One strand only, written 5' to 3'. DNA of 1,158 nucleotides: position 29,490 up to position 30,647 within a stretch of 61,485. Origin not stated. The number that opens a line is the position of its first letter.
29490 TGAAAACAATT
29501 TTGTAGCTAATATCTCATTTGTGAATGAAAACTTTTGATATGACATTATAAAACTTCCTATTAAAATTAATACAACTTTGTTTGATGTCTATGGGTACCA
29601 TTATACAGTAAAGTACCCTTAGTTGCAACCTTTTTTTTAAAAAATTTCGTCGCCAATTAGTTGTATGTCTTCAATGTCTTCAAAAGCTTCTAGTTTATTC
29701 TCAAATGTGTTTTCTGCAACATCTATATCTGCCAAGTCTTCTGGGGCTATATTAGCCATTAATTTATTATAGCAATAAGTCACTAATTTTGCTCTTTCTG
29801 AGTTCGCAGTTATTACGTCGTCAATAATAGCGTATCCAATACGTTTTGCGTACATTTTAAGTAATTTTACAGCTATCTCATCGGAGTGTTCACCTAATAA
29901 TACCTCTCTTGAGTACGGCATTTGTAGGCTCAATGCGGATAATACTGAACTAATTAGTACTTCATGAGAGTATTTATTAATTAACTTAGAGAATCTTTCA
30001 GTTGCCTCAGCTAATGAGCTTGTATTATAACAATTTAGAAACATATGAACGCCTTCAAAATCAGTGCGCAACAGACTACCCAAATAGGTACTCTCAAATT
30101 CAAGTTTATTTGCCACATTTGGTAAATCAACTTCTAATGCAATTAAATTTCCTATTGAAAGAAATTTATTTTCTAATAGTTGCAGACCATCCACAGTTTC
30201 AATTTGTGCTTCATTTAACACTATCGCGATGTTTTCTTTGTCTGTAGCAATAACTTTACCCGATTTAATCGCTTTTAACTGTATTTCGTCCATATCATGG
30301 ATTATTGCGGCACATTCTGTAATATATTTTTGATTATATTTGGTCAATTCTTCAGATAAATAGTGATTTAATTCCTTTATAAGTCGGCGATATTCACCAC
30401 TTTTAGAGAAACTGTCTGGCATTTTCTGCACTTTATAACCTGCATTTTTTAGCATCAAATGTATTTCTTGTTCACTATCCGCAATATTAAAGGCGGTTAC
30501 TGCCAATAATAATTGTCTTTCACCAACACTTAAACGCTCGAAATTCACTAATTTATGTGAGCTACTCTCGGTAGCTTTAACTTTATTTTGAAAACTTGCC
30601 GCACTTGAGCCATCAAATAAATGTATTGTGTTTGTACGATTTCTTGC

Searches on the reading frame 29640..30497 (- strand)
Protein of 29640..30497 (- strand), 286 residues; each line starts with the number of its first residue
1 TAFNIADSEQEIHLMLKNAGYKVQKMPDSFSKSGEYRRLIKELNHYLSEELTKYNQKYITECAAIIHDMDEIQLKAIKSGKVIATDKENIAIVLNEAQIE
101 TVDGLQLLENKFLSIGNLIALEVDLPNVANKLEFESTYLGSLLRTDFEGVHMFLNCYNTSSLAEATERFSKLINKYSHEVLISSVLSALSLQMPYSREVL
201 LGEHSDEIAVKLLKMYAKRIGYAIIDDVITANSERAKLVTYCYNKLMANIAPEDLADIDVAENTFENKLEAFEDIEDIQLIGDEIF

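Call 104: predict_structure(protein=window:29640-30497:-)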
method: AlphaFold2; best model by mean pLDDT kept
length: 286 residues; sequences in the alignment: 1
mean_pLDDT: 38.5   pTM: 0.21
mean pLDDT of the five models: 38.5, 36.9, 35.9, 34.2, 33.7
residues with pLDDT >= 90: 0; 70-90: 3; 50-70: 19; < 50: 264
segments of 3 or more residues with pLDDT < 50: 2-4, 28-286
pLDDT, mean of each block of 10 residues (from residue 1): 51 65 53 43 38 35 34 36 36 37 42 31 33 31 34 36 40 43 40 33 34 37 33 40 42 38 37 34 31
secondary structure, 60 per line:
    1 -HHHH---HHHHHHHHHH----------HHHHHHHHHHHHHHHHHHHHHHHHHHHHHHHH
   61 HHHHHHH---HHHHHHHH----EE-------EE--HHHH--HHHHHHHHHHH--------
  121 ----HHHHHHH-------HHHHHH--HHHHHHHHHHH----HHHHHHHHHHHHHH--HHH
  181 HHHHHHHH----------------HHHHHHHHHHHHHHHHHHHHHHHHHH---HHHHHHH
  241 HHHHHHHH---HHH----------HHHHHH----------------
elements in order: H2-5 H9-18 H29-67 H71-78 H96-99 H102-112 H125-131 H139-144 H147-157 H162-175 H178-188 H205-230 H234-248 H265-270
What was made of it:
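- The C-terminal region of the Toprim-helicase could not be modelled (pLDDT 38, call 104).
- Tried and rejected: The single-sequence model was unusable (pLDDT 38, call 104).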
